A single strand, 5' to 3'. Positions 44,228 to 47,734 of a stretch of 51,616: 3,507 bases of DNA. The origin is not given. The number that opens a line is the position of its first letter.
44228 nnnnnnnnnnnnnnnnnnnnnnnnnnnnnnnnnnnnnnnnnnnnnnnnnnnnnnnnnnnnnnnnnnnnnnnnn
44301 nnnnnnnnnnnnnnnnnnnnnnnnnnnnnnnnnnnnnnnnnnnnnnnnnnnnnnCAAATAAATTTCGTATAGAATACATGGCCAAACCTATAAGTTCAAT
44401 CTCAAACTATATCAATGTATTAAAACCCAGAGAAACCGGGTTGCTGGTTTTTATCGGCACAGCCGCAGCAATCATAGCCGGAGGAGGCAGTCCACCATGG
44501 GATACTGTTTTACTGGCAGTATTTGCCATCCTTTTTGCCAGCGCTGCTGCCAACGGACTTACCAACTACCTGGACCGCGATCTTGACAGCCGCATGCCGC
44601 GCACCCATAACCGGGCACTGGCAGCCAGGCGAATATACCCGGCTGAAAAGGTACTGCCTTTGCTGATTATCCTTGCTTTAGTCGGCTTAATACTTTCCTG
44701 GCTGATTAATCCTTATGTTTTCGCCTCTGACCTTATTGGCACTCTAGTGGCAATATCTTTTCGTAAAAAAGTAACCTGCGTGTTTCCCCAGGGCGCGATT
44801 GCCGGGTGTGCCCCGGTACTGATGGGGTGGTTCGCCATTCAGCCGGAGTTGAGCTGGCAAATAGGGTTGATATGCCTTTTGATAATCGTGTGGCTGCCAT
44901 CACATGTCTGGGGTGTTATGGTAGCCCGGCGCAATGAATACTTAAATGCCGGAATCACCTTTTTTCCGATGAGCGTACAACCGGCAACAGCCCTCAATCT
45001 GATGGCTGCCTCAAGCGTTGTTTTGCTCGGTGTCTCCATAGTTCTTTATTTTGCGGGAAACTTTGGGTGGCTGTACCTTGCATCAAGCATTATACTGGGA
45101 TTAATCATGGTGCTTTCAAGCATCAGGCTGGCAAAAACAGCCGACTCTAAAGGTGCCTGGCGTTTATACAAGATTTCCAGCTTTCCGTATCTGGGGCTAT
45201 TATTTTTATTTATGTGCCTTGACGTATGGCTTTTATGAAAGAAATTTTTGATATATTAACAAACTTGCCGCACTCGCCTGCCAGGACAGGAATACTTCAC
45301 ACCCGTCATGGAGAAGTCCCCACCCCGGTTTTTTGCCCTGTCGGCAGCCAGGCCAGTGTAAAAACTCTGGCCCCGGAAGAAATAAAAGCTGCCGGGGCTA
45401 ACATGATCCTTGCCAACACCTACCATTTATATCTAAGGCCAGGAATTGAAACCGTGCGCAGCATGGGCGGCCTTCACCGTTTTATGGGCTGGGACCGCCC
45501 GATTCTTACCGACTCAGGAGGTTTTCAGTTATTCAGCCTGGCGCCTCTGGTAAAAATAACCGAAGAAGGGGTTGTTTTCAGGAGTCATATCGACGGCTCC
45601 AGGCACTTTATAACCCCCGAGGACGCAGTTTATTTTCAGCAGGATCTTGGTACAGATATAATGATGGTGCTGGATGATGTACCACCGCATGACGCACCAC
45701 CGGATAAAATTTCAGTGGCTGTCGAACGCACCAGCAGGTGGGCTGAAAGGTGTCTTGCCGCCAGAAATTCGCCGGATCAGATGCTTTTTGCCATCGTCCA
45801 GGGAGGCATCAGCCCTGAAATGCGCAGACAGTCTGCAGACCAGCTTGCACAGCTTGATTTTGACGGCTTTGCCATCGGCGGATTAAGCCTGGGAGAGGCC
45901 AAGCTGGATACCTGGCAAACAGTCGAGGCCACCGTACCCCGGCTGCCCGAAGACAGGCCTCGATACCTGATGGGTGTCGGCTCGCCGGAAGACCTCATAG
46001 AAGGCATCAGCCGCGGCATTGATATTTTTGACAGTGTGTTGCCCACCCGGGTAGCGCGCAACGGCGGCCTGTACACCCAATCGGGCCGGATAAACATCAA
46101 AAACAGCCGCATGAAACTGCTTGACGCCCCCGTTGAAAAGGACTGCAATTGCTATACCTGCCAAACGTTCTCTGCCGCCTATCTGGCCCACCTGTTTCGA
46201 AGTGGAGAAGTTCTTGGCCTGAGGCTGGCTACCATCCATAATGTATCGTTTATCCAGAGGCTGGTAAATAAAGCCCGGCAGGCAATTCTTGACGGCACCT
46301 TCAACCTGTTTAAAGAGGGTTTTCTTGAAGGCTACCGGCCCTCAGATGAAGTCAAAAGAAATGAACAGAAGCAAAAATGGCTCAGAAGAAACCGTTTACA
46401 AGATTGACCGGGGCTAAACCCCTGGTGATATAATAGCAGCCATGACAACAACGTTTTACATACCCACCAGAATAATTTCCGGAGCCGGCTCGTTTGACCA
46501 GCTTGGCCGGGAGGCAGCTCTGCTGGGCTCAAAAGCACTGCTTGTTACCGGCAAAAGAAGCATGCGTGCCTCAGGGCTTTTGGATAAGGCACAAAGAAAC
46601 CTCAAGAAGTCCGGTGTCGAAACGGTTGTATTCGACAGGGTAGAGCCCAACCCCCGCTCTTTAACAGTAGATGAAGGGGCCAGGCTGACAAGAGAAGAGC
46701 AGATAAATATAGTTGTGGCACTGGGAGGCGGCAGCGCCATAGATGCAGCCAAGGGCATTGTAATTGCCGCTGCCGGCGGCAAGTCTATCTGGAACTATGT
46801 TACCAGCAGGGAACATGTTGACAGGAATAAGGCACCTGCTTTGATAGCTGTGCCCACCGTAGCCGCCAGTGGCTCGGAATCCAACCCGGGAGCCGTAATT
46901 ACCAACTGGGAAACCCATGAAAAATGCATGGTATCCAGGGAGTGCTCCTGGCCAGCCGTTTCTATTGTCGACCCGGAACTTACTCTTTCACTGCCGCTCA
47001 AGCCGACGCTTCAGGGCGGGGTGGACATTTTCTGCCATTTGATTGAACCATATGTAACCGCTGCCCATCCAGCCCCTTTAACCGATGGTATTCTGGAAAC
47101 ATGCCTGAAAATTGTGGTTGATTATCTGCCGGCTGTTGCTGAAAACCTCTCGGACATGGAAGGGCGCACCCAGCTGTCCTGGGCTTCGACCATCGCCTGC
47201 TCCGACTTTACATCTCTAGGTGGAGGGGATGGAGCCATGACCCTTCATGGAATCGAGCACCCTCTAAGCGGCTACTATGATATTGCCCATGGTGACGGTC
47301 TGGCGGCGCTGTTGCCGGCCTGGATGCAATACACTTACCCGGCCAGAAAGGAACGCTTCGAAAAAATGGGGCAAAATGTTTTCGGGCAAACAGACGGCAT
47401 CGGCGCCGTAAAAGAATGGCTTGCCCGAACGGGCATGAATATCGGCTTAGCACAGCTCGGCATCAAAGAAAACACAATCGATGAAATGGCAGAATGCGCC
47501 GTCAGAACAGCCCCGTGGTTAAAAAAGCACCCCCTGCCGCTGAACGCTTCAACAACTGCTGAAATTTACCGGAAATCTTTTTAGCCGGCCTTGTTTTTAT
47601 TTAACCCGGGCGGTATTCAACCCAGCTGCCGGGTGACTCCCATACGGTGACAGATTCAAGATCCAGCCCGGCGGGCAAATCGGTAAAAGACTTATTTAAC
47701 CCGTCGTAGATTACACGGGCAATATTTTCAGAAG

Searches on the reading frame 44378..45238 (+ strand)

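Call 51: search_protein_families(library=ncbifam, proteins=[window:44378-45238:+], max_evalue=1e-20)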
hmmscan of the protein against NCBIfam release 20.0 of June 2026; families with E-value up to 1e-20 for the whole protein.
window:44378-45238:+ (286 aa): 3 families
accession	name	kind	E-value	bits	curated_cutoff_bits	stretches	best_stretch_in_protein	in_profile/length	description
TIGR01473.1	cyoE_ctaB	equivalog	6.7e-46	157.3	210.3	1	10-282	2-280/281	heme o synthase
NF003349.0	PRK04375.1-2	equivalog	3.3e-44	151.4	246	1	6-285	23-312/318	heme o synthase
NF003348.0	PRK04375.1-1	equivalog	1.3e-23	83.8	285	1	8-283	3-283/292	heme o synthase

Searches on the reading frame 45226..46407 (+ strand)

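Call 51: search_protein_families(library=ncbifam, proteins=[window:45226-46407:+], max_evalue=1e-20)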
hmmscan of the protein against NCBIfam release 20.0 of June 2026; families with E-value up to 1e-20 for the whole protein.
window:45226-46407:+ (393 aa): 3 families
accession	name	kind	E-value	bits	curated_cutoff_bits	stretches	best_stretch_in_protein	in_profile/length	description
TIGR00430.1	Q_tRNA_tgt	equivalog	3.7e-147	490.1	306.75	1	16-370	9-363/368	tRNA guanosine(34) transglycosylase Tgt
TIGR00449.1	tgt_general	superfamily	4.7e-144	479.8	47.6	1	12-370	5-362/367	tRNA-guanine transglycosylase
TIGR00432.2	arcsn_tRNA_tgt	equivalog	3e-41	141.3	350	1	19-359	10-323/441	tRNA guanosine(15) transglycosylase TgtA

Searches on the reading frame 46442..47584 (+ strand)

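Call 51: search_protein_families(library=ncbifam, proteins=[window:46442-47584:+], max_evalue=1e-20)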
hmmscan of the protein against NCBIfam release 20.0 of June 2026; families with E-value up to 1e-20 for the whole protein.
window:46442-47584:+ (380 aa): 12 families
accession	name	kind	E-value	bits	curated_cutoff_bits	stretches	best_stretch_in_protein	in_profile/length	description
NF053866.1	CholDhdGbsBBac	equivalog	5.5e-61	206.3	550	1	3-380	10-391/392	choline dehydrogenase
NF041833.1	Fe_ADH_ErcA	equivalog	1e-59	202.6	550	1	9-379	9-381/382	alcohol dehydrogenase-like regulatory protein ErcA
NF058672.1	4HyButDHCUPNE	equivalog_domain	2.1e-47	162.2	500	1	1-355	1-354/378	4-hydroxybutyrate dehydrogenase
TIGR02638.1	lactal_redase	equivalog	1.2e-46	159.3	523.15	1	12-355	11-359/379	lactaldehyde reductase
TIGR03405.1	Phn_Fe-ADH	equivalog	8.1e-45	153.1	423.7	1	5-355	1-345/355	iron-containing alcohol dehydrogenase PsrA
NF007363.0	PRK09860.1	equivalog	2.1e-43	148.9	581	1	2-376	3-379/383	L-threonine dehydrogenase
NF007911.0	PRK10624.1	equivalog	4.4e-43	147.7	537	1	13-355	13-358/382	lactaldehyde reductase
NF010378.0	PRK13805.1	equivalog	3.3e-41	141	951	1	5-301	459-760/872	bifunctional acetaldehyde-CoA/alcohol dehydrogenase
NF011717.0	PRK15138.1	equivalog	5.5e-41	140.9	645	1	5-320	6-318/387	alcohol dehydrogenase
NF050025.1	SulfAcetaldRedSarD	equivalog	6e-41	140.6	700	1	1-379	1-384/385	sulfoacetaldehyde reductase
TIGR04266.1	NDMA_methanol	equivalog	1.9e-39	135.7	625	1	8-344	16-350/420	NDMA-dependent methanol dehydrogenase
NF011998.0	PRK15454.1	equivalog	5.1e-36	124.2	556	1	3-354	22-370/395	ethanolamine utilization ethanol dehydrogenase EutG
